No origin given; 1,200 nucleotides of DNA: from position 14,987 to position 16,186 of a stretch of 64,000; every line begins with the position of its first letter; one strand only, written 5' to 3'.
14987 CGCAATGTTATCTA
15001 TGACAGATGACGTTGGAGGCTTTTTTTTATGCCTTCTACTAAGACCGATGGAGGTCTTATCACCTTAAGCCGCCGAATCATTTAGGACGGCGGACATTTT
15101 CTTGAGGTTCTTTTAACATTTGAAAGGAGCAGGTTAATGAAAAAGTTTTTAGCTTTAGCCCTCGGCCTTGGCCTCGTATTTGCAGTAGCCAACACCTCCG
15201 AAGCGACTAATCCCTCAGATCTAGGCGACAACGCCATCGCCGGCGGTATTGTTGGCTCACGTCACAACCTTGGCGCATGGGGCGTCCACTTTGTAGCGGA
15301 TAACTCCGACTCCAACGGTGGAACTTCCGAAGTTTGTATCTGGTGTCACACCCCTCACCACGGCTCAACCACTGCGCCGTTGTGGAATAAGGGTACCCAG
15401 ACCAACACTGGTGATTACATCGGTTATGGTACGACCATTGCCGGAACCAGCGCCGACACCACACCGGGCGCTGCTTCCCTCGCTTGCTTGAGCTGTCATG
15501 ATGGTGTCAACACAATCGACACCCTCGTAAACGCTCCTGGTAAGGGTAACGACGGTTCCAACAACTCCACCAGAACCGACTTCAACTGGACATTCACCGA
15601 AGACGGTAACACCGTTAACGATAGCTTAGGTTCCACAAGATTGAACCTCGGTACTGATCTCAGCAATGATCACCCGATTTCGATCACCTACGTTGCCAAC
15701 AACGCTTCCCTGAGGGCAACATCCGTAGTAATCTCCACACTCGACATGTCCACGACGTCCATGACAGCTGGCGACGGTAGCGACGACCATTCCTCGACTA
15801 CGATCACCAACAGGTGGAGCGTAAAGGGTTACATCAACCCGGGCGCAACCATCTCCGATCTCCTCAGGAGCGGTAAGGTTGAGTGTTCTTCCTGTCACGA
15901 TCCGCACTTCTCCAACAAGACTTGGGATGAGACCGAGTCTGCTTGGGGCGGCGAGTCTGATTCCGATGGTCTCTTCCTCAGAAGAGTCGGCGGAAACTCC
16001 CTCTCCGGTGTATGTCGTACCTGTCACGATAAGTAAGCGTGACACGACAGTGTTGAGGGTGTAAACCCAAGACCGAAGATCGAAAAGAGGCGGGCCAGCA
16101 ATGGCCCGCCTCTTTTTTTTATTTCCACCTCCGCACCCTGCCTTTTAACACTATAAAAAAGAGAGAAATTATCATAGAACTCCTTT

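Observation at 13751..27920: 14-kb envelope cluster mixing cytochromes, NHL, TMTC/TPR, FGE-domain and spermidine-synthase-like proteins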

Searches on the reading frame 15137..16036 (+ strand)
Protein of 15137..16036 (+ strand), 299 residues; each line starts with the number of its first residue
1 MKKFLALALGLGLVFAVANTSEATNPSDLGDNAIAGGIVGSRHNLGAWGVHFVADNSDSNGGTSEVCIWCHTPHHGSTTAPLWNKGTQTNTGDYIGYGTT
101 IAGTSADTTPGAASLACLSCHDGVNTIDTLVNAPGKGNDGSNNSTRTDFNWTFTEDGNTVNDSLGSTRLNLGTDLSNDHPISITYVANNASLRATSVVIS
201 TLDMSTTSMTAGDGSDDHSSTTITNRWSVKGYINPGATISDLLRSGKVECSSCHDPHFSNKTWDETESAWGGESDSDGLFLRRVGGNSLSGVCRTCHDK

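Call 3: search_protein_families(library=pfam, proteins=[window:15137-16036:+], max_evalue=0.01)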
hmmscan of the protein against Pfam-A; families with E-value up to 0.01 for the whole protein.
window:15137-16036:+ (299 aa): 3 families
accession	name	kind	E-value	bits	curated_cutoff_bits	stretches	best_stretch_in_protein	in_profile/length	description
PF09699.15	Paired_CXXCH_1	-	5.1e-08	32.9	20.6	1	249-261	8-20/41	Doubled CXXCH motif (Paired_CXXCH_1)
PF14522.11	Cytochrome_C7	-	4.6e-06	26.8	24.8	0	246-299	12-50/67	Cytochrome c7 and related cytochrome c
PF22113.1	Mtrc-MtrF_II-IV_dom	-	0.0044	17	30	0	64-128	81-132/176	Outer membrane cytochrome MtrC/MtrF-like, domains II/IV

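Call 4: search_protein_families(library=ncbifam, proteins=[window:15137-16036:+], max_evalue=0.01)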
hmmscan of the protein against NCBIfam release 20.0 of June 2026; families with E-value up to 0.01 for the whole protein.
window:15137-16036:+ (299 aa): 2 families
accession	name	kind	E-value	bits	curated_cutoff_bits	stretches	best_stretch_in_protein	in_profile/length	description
TIGR01905.1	paired_CXXCH_1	subfamily_domain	3.4e-05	23.7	25.2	1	249-261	8-20/41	doubled CXXCH domain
TIGR03508.1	decahem_SO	subfamily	0.0038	16.7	192.2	0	243-261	139-157/258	DmsE family decaheme c-type cytochrome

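Call 7: search_solved_structures(query=window:15137-16036:+, max_evalue=10, show_alignments=2)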
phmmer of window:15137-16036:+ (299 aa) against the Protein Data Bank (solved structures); distinct sequences matched with E-value up to 10: 2.
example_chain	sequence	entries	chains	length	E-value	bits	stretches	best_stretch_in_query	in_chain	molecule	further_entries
7tfs_A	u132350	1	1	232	5.4e-12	49.2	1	35-210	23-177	Cytochrome c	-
9yuq_N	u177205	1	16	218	3.9e-10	43.1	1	58-186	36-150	Putative multiheme cytochrome c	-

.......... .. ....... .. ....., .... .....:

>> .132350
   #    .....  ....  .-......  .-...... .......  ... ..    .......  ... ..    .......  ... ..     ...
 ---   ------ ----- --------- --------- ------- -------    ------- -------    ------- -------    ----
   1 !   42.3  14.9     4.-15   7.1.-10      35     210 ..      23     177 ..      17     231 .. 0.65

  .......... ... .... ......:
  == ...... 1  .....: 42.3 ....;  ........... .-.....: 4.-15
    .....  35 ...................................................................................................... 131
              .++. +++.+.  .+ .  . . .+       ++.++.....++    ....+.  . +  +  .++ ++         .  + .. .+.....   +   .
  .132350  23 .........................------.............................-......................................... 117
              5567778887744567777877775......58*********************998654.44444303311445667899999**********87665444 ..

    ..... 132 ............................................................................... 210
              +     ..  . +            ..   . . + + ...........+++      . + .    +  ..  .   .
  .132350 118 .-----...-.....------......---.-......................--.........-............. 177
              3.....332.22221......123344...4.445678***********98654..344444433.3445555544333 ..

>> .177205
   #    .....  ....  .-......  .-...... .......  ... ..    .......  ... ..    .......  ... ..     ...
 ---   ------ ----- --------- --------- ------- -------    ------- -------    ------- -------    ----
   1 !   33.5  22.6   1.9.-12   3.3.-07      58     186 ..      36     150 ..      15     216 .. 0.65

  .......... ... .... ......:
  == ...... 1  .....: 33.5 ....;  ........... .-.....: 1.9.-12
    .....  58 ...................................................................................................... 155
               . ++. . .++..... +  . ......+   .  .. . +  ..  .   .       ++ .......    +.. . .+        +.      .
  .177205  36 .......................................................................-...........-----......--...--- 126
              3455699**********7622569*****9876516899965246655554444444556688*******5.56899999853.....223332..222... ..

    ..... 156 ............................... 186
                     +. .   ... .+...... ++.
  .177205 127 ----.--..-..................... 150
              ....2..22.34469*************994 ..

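Call 23: find_homologous_proteins(query=window:15137-16036:+, max_evalue=0.001)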
Query window:15137-16036:+ (299 aa): 3599 proteins with E <= 0.001 among 7795 candidates; the best 120 are listed.
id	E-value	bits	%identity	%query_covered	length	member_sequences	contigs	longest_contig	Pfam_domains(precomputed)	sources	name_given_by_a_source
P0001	1.5e-196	670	100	100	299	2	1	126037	PF09699.16,PF14522.12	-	-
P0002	1.8e-158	545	81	100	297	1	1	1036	PF09699.16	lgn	-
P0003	4.6e-139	481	73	100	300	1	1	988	PF09699.16,PF14522.12,PF22113.2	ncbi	-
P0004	1.2e-134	467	70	100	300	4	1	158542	PF09699.16,PF22113.2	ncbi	-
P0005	2.0e-134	466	71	100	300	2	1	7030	PF09699.16,PF14522.12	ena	-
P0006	4.3e-134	465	71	100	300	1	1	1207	PF09699.16,PF14522.12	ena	-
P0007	4.9e-133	462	70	100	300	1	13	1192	PF09699.16,PF14522.12,PF22113.2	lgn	-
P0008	8.1e-119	415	67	93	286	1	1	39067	PF09699.16,PF14522.12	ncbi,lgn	-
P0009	2.3e-117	410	63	100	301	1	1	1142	PF09699.16,PF14522.12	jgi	jgi:hypothetical protein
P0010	1.0e-116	408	70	89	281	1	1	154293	PF09699.16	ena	-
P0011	1.1e-116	408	62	100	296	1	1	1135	PF09699.16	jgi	jgi:hypothetical protein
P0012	9.4e-116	405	64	100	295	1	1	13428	PF09699.16,PF14522.12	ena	-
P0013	9.8e-116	405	63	100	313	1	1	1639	PF14522.12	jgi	jgi:hypothetical protein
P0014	7.8e-114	399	63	100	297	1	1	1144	PF09699.16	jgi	jgi:hypothetical protein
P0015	3.2e-113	397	62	100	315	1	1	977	PF09699.16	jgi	jgi:hypothetical protein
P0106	2.3e-73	266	48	100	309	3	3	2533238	PF09699.16,PF14522.12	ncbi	-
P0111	7.4e-73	264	48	100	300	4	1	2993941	PF09699.16,PF14522.12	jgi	jgi:hypothetical protein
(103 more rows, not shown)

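Call 25: find_encoding_contigs(protein=P0106, flank=10000, max_places=3)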
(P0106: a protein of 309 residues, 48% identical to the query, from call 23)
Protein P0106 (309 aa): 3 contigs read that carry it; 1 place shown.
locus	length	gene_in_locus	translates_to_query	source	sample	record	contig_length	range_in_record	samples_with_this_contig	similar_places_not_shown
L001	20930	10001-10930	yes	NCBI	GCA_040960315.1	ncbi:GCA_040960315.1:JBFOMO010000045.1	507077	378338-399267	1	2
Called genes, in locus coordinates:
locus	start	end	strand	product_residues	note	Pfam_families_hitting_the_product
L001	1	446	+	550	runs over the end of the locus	PF01268:FTHFS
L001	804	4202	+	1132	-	PF05977:MFS_3 (weak), PF07690:MFS_1, PF01553:Acyltransferase, PF00501:AMP-binding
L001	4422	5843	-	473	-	PF00072:Response_reg, PF00990:GGDEF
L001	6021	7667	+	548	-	PF13231:PMT_2, PF13431:TPR_17 (faint), PF00515:TPR_1 (faint), PF07719:TPR_2 (faint), PF13181:TPR_8 (faint), PF13414:TPR_11 (faint), PF13428:TPR_14 (faint), PF14559:TPR_19 (weak), +1 more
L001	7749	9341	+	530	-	PF13174:TPR_6 (faint), PF13181:TPR_8 (faint), PF13424:TPR_12 (faint), PF14559:TPR_19 (faint), PF07719:TPR_2 (faint), PF13432:TPR_16 (weak), PF00515:TPR_1, PF13414:TPR_11, +2 more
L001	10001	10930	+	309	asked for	PF14522:Cytochrome_C7 (faint), PF09699:Paired_CXXCH_1 (faint)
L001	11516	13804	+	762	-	PF04945:YHS, PF00122:E1-E2_ATPase, PF00702:Hydrolase, PF12710:HAD (weak), PF08282:Hydrolase_3 (faint)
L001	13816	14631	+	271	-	PF01209:Ubie_methyltran, PF01135:PCMT, PF02353:CMAS, PF13489:Methyltransf_23, PF08241:Methyltransf_11, PF08242:Methyltransf_12, PF13649:Methyltransf_25, PF13847:Methyltransf_31, +1 more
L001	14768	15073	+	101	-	-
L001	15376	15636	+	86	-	PF06305:LapA_dom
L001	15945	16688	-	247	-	PF27246:MJ1433_N, PF27232:MJ1433_C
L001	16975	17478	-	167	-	PF02915:Rubrerythrin, PF21349:RUBY_RBDX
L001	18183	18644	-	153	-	PF06146:PsiE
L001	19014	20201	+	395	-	PF14659:Phage_int_SAM_3 (weak), PF00589:Phage_integrase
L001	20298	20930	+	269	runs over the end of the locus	-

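Call 26: find_encoding_contigs(protein=P0111, flank=10000, max_places=2)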
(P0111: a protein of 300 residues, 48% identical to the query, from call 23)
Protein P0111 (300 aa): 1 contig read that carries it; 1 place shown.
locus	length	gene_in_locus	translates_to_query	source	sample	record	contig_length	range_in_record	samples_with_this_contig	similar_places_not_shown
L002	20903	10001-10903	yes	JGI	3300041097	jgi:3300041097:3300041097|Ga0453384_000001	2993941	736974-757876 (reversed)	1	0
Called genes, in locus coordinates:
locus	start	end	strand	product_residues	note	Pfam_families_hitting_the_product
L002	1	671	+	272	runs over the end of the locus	PF13714:PEP_mutase, PF00463:ICL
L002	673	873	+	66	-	-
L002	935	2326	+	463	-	PF01523:PmbA_TldD_1st, PF19290:PmbA_TldD_2nd, PF19289:PmbA_TldD_3rd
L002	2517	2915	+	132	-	-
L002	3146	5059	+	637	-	PF02554:CstA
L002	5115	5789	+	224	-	PF00156:Pribosyltran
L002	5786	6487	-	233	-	PF07238:PilZ (faint)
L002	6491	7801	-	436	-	PF00142:Fer4_NifH (weak), PF01656:CbiA, PF09140:MipZ (faint), PF10609:ParA, PF13614:AAA_31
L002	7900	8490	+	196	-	PF14522:Cytochrome_C7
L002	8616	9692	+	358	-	PF08450:SGL, PF01436:NHL (faint), PF01731:Arylesterase (faint), PF24684:Vgb_lyase, PF06739:SBBP (faint), PF25021:TEN_NHL (weak), PF17170:DUF5128 (weak)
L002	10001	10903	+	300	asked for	PF14522:Cytochrome_C7 (faint), PF09699:Paired_CXXCH_1 (faint)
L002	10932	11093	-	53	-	-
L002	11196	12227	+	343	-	PF13623:SurA_N_2, PF13624:SurA_N_3, PF13145:Rotamase_2, PF13616:Rotamase_3, PF00639:Rotamase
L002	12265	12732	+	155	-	PF00034:Cytochrom_C, PF13442:Cytochrome_CBB3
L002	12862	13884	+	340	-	PF03781:FGE-sulfatase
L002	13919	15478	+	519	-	PF01564:Spermine_synth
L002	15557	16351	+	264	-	PF03781:FGE-sulfatase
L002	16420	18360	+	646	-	-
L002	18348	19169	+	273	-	-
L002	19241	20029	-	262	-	PF13646:HEAT_2, PF02985:HEAT (faint)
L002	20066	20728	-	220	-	PF25084:LbH_EIF2B, PF25087:GMPPB_C (faint), PF00132:Hexapep, PF14602:Hexapep_2, PF00132:Hexapep (weak)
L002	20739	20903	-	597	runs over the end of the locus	PF13431:TPR_17 (faint), PF14559:TPR_19 (faint), PF13176:TPR_7 (faint), PF13424:TPR_12 (weak), PF00515:TPR_1 (weak), PF07719:TPR_2 (weak)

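Call 28: find_related_loci(query=A1, collection=genome_contigs, flank=10000)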
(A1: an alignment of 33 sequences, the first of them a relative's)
Query A1 (299 aa) in genome_contigs; peptide patterns used: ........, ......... (x = any residue, [..] = any of these).
599 stretches matched a pattern (row limit reached: there are more); 513 encode a relative of the query (tblastn E <= 1e-3); the best 80 are kept; 80 distinct loci.
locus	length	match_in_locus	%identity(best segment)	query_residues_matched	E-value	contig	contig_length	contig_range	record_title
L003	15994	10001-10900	70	1-299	5e-141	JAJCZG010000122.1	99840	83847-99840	MAG: Deltaproteobacteria bacterium isolate OFTM298 OFTM298_121, whole genome shotgun sequence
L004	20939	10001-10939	62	1-299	2e-108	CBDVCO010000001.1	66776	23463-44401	MAG TPA_asm: uncultured bacterium isolate SRR22302368_binner123_Refined_21 genome assembly, contig: ERZ25747235.70, whol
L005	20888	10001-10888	50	1-299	5e-85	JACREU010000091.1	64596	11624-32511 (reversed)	MAG: Deltaproteobacteria bacterium isolate NC_groundwater_1707_Pr3_B-0.1um_57_20 SR-2_scaffold_141_2775360, whole genome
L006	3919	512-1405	47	1-299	4e-85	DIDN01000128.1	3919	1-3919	MAG TPA_asm: Deltaproteobacteria bacterium UBA5799 UBA5799_contig_5414, whole genome shotgun sequence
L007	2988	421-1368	48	1-299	3e-82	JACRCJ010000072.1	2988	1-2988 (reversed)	MAG: Deltaproteobacteria bacterium isolate NC_groundwater_1643_Pr3_B-0.1um_56_205 SR-2_scaffold_141_401467, whole genome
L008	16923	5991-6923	49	1-299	6e-79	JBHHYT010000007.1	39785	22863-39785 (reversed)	MAG: Thermodesulfobacteriota bacterium isolate Maj_2_bin.32 NODE_319_length_39785_cov_7.263982, whole genome shotgun seq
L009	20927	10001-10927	48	1-299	4e-78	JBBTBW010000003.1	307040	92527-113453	MAG: Deltaproteobacteria bacterium isolate H41-bin279_1 H41_bin279_1_000000000003, whole genome shotgun sequence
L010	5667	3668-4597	47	1-299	1e-77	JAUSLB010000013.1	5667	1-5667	MAG: Deltaproteobacteria bacterium isolate E14_metabat.bin.95 E14_k141_1165122, whole genome shotgun sequence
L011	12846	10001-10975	44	1-299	9e-77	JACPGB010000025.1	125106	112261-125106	MAG: Deltaproteobacteria bacterium isolate NC_groundwater_376_Ag_B-0.1um_56_22 GD18-4_B1_scaffold_471909, whole genome s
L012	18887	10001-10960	49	1-299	2e-76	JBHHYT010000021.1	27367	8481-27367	MAG: Thermodesulfobacteriota bacterium isolate Maj_2_bin.32 NODE_741_length_27367_cov_7.311694, whole genome shotgun seq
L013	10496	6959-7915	45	1-299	6e-75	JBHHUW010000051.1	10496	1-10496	MAG: Thermodesulfobacteriota bacterium isolate S.5.sp1_bin.25 NODE_2293_length_10496_cov_10.352169, whole genome shotgun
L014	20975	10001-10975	44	1-299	9e-75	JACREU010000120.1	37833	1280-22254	MAG: Deltaproteobacteria bacterium isolate NC_groundwater_1707_Pr3_B-0.1um_57_20 SR-2_scaffold_141_3957698, whole genome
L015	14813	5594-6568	43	1-299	2e-74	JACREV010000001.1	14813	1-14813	MAG: Deltaproteobacteria bacterium isolate NC_groundwater_1708_Pr3_B-0.1um_57_66 SR-2_scaffold_141_86032, whole genome s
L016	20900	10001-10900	47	1-299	2e-74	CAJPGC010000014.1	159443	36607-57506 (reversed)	uncultured bacterium isolate BACT1 genome assembly, contig: CONTIG_14, whole genome shotgun sequence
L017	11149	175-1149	44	1-299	3e-74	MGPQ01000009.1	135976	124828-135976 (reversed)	MAG: Deltaproteobacteria bacterium GWB2_55_19 gwb2_scaffold_164, whole genome shotgun sequence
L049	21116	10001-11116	40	1-299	6e-60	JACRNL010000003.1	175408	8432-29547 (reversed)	MAG: Deltaproteobacteria bacterium isolate NC_groundwater_1934_Pr3_S-0.2um_54_5 scaffold_53488, whole genome shotgun seq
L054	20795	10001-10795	41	1-299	3e-48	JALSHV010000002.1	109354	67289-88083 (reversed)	MAG: Aquificaceae bacterium isolate 354-166_metabat1_scaf2bin.127 354-166_scaffold_112_c1, whole genome shotgun sequence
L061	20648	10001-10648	38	29-299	2e-41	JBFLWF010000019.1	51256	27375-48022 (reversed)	MAG: Nitrospirota bacterium isolate MAG025 MAG025_19, whole genome shotgun sequence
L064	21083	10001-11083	38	34-299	3e-39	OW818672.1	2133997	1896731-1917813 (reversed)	metagenome genome assembly, chromosome: 1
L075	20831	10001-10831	33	2-299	4e-34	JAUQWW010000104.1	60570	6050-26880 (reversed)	MAG: Gallionellaceae bacterium isolate BIN13 contig_340561, whole genome shotgun sequence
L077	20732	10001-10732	33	34-299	2e-33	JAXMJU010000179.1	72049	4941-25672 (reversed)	MAG: Sulfuritalea sp. isolate G9_concoct.bin.37 k141_320131, whole genome shotgun sequence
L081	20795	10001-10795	36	37-299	1e-32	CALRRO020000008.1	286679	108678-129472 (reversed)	MAG: Chitinophaga pinensis isolate JJ-K1D3-5-6-mx-bin567 genome assembly, contig: JJ-SE19A6-180-C8, whole genome shotgun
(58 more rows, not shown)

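Call 70: search_solved_structures(query=A1, max_evalue=1, show_alignments=2)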
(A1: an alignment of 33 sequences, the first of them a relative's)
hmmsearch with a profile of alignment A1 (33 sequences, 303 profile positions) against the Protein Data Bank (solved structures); distinct sequences matched with E-value up to 1: 7.
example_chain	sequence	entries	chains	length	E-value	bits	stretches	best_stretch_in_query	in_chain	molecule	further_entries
7tfs_A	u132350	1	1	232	2.1e-23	86.4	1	33-183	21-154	Cytochrome c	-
9yuq_N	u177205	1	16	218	9.8e-17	64.5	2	36-134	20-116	Putative multiheme cytochrome c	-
8y12_A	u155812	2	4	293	0.0033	20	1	80-144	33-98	Oxidoreductase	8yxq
8yxy_A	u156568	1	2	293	0.0078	18.8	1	80-145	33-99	Oxidoreductase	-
8yvh_A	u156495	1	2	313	0.0085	18.7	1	80-145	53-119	Oxidoreductase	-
6ef8_A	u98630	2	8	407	0.35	13.4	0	245-261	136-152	C-type cytochrome OmcS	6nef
4me3_A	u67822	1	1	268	0.69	12.4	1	222-260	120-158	DNA replication licensing factor MCM related protein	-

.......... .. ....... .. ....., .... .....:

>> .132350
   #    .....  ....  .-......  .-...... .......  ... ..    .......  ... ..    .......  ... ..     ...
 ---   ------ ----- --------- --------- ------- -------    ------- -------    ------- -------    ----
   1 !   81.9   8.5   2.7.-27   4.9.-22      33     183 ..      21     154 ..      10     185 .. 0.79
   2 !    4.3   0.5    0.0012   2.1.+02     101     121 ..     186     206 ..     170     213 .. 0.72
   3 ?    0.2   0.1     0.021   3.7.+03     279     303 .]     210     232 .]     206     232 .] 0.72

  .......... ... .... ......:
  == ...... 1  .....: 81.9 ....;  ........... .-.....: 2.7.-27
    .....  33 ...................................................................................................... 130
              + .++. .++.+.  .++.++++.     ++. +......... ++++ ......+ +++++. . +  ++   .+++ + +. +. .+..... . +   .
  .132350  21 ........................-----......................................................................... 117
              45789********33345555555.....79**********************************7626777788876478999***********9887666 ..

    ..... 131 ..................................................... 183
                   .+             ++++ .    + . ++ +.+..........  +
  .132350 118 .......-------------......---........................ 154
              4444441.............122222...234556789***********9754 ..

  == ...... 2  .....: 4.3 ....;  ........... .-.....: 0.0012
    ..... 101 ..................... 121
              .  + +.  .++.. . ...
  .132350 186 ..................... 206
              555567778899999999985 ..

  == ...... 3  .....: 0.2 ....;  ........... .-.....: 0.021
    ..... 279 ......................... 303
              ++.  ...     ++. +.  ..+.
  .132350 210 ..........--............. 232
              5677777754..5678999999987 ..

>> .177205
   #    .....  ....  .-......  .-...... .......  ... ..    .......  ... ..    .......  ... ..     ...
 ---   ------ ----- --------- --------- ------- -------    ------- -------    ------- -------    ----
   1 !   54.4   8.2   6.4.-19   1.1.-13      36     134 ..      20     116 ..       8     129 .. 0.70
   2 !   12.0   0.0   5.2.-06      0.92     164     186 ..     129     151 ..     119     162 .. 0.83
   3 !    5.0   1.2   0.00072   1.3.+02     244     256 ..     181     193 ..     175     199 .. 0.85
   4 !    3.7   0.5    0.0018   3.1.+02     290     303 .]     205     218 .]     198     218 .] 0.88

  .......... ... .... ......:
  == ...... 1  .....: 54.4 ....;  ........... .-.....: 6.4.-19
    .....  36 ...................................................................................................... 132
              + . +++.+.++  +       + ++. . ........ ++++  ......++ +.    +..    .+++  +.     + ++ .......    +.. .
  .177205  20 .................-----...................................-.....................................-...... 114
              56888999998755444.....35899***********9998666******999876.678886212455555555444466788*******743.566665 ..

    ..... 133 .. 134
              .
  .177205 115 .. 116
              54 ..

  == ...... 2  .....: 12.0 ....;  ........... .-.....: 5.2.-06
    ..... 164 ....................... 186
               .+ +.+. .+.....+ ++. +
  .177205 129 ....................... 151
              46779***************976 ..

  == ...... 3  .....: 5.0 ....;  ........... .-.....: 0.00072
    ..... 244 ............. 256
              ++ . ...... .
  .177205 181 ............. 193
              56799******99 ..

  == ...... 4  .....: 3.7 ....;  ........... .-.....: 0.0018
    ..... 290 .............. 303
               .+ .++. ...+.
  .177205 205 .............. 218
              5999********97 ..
